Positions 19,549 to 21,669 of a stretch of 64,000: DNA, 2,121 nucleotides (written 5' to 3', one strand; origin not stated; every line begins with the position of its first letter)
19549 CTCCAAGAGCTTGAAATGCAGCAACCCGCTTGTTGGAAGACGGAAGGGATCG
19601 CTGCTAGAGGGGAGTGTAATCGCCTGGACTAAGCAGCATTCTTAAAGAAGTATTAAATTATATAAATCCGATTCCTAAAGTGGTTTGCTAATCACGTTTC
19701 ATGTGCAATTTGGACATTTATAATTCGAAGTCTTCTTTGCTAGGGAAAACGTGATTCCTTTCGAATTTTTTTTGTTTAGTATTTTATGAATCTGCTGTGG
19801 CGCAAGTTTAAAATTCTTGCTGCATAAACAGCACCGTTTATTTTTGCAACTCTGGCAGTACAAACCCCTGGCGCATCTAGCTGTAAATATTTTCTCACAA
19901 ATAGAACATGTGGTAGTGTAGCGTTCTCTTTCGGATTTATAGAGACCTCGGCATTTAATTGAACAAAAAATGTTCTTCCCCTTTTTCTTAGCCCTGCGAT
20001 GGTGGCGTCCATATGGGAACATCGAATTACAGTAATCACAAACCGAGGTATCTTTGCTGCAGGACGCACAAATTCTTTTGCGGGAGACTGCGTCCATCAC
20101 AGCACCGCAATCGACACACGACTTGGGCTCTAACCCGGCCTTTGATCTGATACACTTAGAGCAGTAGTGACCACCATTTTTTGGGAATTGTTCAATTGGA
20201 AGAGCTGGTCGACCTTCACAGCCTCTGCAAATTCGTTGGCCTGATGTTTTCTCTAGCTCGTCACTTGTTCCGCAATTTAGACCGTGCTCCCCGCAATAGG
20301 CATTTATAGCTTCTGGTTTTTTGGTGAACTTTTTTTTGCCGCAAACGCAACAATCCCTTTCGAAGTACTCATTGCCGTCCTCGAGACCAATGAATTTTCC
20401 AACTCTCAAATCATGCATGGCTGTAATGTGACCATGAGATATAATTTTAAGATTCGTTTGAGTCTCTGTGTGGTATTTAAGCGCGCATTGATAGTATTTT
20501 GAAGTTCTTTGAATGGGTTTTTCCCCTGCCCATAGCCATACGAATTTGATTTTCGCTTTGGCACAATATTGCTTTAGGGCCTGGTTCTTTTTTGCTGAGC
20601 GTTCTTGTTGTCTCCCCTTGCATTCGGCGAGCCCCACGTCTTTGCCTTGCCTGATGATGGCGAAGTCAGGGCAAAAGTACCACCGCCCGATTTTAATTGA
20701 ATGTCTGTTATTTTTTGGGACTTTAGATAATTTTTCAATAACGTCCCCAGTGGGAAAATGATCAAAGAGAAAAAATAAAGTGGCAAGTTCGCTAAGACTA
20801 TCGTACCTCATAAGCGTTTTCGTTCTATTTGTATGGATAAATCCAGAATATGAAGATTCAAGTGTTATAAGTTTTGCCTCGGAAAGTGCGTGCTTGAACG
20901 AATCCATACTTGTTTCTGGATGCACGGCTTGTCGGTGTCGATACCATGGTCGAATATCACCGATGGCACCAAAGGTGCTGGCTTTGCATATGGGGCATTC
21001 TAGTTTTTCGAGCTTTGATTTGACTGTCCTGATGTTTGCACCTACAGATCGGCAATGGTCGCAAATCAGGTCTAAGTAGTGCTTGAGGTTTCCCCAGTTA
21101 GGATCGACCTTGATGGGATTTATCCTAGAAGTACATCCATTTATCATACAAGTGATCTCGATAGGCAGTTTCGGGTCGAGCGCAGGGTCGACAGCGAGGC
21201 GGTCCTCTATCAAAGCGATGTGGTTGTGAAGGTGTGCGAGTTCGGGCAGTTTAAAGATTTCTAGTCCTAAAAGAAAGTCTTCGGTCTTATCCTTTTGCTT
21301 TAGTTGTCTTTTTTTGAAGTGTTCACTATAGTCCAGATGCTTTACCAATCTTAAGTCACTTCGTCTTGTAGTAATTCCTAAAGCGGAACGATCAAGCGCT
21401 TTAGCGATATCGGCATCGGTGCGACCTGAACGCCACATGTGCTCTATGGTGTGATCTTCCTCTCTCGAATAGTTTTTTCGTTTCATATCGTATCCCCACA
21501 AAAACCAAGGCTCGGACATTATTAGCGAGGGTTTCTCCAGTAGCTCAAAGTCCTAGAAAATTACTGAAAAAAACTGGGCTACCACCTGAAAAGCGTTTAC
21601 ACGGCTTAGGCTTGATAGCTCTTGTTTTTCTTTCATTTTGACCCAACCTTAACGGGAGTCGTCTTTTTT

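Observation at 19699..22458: XRE-fusion regulator plus 606-aa Myb-like/TnsA-like nuclease/poly-zinc-ribbon protein: candidate undescribed defence or selfish module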

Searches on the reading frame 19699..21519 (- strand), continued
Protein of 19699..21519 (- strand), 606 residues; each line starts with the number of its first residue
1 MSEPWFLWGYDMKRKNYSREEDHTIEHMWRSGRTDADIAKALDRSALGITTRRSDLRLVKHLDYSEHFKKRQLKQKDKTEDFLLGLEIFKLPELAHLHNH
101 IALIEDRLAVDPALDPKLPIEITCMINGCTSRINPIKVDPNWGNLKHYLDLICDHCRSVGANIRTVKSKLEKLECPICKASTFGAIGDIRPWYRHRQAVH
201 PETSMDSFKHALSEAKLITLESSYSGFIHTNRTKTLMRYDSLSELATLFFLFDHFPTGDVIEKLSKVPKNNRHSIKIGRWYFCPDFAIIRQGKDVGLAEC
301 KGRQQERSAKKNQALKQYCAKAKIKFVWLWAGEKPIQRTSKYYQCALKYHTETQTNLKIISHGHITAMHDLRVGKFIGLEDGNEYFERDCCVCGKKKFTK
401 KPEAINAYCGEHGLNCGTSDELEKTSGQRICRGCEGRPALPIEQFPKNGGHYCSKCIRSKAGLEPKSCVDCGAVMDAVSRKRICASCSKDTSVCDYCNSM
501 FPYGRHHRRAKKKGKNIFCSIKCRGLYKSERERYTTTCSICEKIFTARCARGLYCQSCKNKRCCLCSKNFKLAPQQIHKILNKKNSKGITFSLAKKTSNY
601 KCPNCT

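Call 50: fold_search(model_id=the predicted structure, library=pdb)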
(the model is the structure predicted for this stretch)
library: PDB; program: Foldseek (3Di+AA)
matches with E <= 10: 299; with E <= 0.001: 0
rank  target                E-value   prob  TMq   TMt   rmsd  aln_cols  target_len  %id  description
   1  1t0f_B                8.1e-02  0.98  0.15  0.30   5.3       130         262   17  Crystal Structure of the TnsA/TnsC(504-555) complex (released 2004-11-09)
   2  7edb_A                1.2e-01  0.80  0.11  0.18  11.3       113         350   15  EcoT38I restriction endonuclease complexed with DNA (released 2022-03-16)
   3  6o76_A                2.8e-01  0.20  0.06  0.07  11.4        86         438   13  Human cytosolic Histidyl-tRNA synthetase (HisRS) with WHEP domain (released 2019-09-11)
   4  2g3w_B                2.8e-01  0.18  0.10  0.25  12.9       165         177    8  The Crystal Structure of YaeQ Protein from Xanthomonas axonopodis pv. citri (released 2007-02-27)
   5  6a8m                  3.7e-01  0.23  0.09  0.12  10.3       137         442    9  N-terminal domain of FACT complex subunit SPT16 from Eremothecium gossypii (Ashbya gossypii) (released 2018-08-15)
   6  4tl9_B                4.7e-01  0.06  0.05  0.11  13.0       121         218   12  Crystal structure of N-terminal C1 domain of KaiC (released 2015-07-01)
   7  3c0u_B                5.0e-01  0.16  0.11  0.27  13.0       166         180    5  Crystal structure of E.coli yaeQ protein (released 2008-01-29)
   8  3c0u_A                5.6e-01  0.10  0.10  0.26  16.2       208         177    6  Crystal structure of E.coli yaeQ protein (released 2008-01-29)
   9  4tl9_F                5.6e-01  0.05  0.05  0.12  13.3       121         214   11  Crystal structure of N-terminal C1 domain of KaiC (released 2015-07-01)
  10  3ijm_A                5.9e-01  0.13  0.07  0.20   7.1        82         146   17  The structure of a restriction endonuclease-like fold superfamily protein from Spirosoma linguale. (released 2009-09-22)
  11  4oeu_A                6.2e-01  0.08  0.06  0.08  12.5       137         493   12  Crystal structure of NikZ from Campylobacter jejuni in complex with Ni(L-His) (released 2014-10-01)
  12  4tla_B                6.2e-01  0.06  0.06  0.13  13.1       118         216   10  Crystal structure of N-terminal C1 domain of KaiC (released 2015-07-01)
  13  7e8r                  7.8e-01  0.33  0.10  0.16  11.8       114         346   11  EcoT38I restriction endonuclease (released 2022-03-02)
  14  4ofl_A                8.3e-01  0.08  0.06  0.07  12.5       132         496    8  Crystal structure of YntA from Yersinia pestis in complex with Ni(L-His)2 (released 2014-10-01)
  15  4ofo_A                8.7e-01  0.08  0.06  0.07  12.3       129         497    8  Crystal structure of YntA from Yersinia pestis, unliganded form (released 2014-10-01)
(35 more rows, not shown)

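Call 65: fold_search(model_id=the predicted structure, library=viral)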
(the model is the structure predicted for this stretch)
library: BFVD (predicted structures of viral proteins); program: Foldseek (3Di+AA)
matches with E <= 10: 638; with E <= 0.001: 4
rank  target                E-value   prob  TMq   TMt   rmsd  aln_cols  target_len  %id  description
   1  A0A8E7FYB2            1.1e-05  1.00  0.14  0.22  18.1       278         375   10  Group I intron-associated VSR homing endonuclease [Enterococcus phage 113]
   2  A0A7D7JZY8            1.9e-05  1.00  0.16  0.30  17.4       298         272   13  (no name in the UniProt tables at hand)
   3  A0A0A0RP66            2.3e-05  1.00  0.17  0.37  21.1       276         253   16  Endonuclease [Bacillus phage Moonbeam]
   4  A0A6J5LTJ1            5.6e-05  0.99  0.13  0.24  20.4       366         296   14  Uncharacterized protein [uncultured Caudovirales phage]
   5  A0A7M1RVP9            3.9e-03  0.99  0.08  0.23  13.0       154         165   15  HNH nuclease domain-containing protein [uncultured phage cr118_1]
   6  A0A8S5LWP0            3.9e-03  0.75  0.06  0.13  21.1       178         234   16  Thaumarchaeal output domain 1 [Siphoviridae sp. ct3pR10]
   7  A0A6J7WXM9            4.9e-03  0.94  0.10  0.17  14.1       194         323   13  HNH nuclease domain-containing protein [uncultured Caudovirales phage]
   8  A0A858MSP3            6.2e-03  0.63  0.13  0.24  17.5       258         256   13  (no name in the UniProt tables at hand)
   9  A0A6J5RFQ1            7.8e-03  0.87  0.13  0.33  20.4       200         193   16  Uncharacterized protein [uncultured Caudovirales phage]
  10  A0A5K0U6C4            1.1e-02  0.82  0.15  0.16  14.6       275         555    7  Uncharacterized protein [Yasminevirus sp. GU-2018]
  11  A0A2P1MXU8            1.1e-02  0.80  0.12  0.19  16.2       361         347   12  Uncharacterized protein [Staphylococcus phage phiSA_BS1]
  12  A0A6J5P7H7            1.3e-02  0.98  0.12  0.45  16.9       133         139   14  Uncharacterized protein (Fragment) [uncultured Caudovirales phage]
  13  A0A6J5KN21            1.3e-02  0.95  0.13  0.37   7.1       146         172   15  Uncharacterized protein [uncultured Caudovirales phage]
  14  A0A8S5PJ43            2.4e-02  0.80  0.07  0.10  13.4       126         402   21  DNA mismatch endonuclease [Siphoviridae sp. ctL0q1]
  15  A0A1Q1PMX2            2.4e-02  0.63  0.14  0.20  20.9       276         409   11  (no name in the UniProt tables at hand)
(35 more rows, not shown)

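Call 83: find_related_loci(query=P0018, collection=viral_contigs, flank=8000)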
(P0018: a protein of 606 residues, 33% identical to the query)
Query P0018 (606 aa) in viral_contigs; peptide patterns used: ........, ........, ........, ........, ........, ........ (x = any residue, [..] = any of these).
2 stretches matched a pattern, but none encodes a relative of the query by tblastn (E <= 1e-3).

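Call 84: find_related_loci(query=P0019, collection=viral_contigs, flank=8000)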
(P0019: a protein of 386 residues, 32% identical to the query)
Query P0019 (386 aa) in viral_contigs; peptide patterns used: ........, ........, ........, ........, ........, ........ (x = any residue, [..] = any of these).
7 stretches matched a pattern, but none encodes a relative of the query by tblastn (E <= 1e-3).

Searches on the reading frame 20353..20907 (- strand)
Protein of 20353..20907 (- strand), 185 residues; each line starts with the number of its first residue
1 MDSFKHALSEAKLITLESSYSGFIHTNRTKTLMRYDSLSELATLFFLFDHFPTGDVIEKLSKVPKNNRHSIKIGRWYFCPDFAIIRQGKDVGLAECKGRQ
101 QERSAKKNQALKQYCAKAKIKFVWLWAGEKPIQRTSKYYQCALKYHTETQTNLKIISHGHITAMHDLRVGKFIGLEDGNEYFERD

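Call 62: search_solved_structures(query=A5, max_evalue=10, show_alignments=3)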
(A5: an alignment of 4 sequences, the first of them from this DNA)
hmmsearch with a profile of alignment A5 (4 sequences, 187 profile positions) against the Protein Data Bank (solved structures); distinct sequences matched with E-value up to 10: 3.
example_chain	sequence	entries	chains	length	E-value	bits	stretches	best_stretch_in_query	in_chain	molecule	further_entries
3k4o_A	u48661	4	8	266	0.13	15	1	133-184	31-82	isopentenyl phosphate kinase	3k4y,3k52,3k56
8ys5_D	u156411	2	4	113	0.4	13.4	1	77-109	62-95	2-oxoglutarate:acceptor oxidoreductase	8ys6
8bda_G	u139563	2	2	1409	1.2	11.8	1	84-171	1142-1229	Intraflagellar transport particle protein 140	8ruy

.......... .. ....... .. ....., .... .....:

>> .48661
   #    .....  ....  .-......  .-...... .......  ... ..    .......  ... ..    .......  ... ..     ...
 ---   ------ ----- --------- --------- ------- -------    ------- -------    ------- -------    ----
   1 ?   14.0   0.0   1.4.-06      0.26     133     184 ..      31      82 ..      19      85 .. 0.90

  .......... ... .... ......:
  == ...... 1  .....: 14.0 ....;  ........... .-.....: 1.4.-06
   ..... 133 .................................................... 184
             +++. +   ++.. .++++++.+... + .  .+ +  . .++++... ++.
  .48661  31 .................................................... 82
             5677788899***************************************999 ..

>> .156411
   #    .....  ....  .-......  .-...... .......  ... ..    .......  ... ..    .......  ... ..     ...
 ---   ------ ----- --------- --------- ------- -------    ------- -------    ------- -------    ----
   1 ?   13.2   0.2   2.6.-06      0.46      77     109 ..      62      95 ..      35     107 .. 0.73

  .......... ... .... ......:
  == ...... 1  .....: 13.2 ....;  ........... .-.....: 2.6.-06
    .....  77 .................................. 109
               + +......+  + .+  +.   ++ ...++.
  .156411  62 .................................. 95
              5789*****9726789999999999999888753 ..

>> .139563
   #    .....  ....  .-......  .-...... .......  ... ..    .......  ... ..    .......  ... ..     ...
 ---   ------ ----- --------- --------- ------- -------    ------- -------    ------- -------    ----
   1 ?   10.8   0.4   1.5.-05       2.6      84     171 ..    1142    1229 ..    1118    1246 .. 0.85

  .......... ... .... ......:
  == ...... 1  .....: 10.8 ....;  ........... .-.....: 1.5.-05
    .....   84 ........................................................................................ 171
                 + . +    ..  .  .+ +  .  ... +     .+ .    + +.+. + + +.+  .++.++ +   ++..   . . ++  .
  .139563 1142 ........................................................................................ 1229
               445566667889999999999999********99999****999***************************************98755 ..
